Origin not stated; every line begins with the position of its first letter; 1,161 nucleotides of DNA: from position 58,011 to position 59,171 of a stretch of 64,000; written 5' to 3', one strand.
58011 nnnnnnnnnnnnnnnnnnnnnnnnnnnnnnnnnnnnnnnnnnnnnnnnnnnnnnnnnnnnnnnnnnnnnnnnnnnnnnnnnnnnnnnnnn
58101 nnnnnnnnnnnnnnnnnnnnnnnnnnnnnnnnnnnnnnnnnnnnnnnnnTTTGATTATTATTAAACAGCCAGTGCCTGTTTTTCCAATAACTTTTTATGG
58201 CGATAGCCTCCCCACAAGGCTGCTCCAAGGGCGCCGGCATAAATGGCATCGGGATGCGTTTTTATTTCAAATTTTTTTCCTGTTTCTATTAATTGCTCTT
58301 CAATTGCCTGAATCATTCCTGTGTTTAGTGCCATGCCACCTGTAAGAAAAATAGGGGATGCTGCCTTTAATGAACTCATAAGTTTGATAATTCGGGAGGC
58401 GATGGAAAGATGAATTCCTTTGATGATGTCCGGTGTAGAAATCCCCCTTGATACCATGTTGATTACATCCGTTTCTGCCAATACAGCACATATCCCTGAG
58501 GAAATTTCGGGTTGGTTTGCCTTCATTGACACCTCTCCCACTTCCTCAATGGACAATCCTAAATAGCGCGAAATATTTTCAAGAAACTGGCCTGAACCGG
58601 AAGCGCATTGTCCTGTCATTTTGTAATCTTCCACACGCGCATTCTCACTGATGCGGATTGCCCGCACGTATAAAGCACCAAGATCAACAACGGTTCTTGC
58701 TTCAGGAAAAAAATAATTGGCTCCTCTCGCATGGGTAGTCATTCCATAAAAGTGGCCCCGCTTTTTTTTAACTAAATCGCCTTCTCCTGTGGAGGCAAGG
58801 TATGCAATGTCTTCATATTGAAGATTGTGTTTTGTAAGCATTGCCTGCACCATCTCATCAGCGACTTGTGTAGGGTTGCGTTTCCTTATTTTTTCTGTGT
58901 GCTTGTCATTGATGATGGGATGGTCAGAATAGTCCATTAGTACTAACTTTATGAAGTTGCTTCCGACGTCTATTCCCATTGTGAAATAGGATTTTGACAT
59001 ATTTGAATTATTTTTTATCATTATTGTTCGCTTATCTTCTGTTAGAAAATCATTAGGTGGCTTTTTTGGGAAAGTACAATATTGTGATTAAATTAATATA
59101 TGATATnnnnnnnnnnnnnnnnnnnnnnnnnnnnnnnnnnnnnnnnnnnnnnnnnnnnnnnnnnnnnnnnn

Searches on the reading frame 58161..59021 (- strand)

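Call 5: search_protein_families(library=pfam, proteins=[window:58161-59021:-], max_evalue=0.01)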
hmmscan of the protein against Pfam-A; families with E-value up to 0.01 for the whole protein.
window:58161-59021:- (286 aa): 2 families
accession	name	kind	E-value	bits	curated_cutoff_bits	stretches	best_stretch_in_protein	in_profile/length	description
PF01869.26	BcrAD_BadFG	-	7.9e-60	203.1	31.5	1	16-271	2-271/271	BadF/BadG/BcrA/BcrD ATPase family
PF22521.2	HypF_C_2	-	0.0042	17.3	27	1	184-251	154-224/241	Carbamoyltransferase, Kae1-like Domain, second subdomain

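Call 6: search_protein_families(library=ncbifam, proteins=[window:58161-59021:-], max_evalue=0.01)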
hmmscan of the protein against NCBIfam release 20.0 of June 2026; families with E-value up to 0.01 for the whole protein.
window:58161-59021:- (286 aa): 7 families
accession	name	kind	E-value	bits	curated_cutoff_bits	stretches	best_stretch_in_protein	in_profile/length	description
TIGR02261.1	benz_CoA_red_D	equivalog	7.7e-95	317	312.85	1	14-271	3-262/262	benzoyl-CoA reductase subunit D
TIGR00241.1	CoA_E_activ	domain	1.3e-51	175.6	125.4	1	14-269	2-247/248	acyl-CoA dehydratase activase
TIGR03192.1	benz_CoA_bzdQ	equivalog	1.1e-33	117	380.2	1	12-272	32-287/293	benzoyl-CoA reductase, bzd-type, subunit Q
TIGR02259.1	benz_CoA_red_A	equivalog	2.2e-27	95.9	578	1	73-268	231-429/432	benzoyl-CoA reductase subunit A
TIGR03286.1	methan_mark_15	hypoth_equivalog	1.2e-24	87.1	455.75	1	12-270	144-400/404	methanogenesis marker 15 protein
NF053533.1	salactin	equivalog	0.0054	15.9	400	1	208-268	269-329/335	actin-like salactin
NF007144.0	PRK09585.2-3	equivalog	0.0092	15.2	436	0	183-273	241-331/358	anhydro-N-acetylmuramic acid kinase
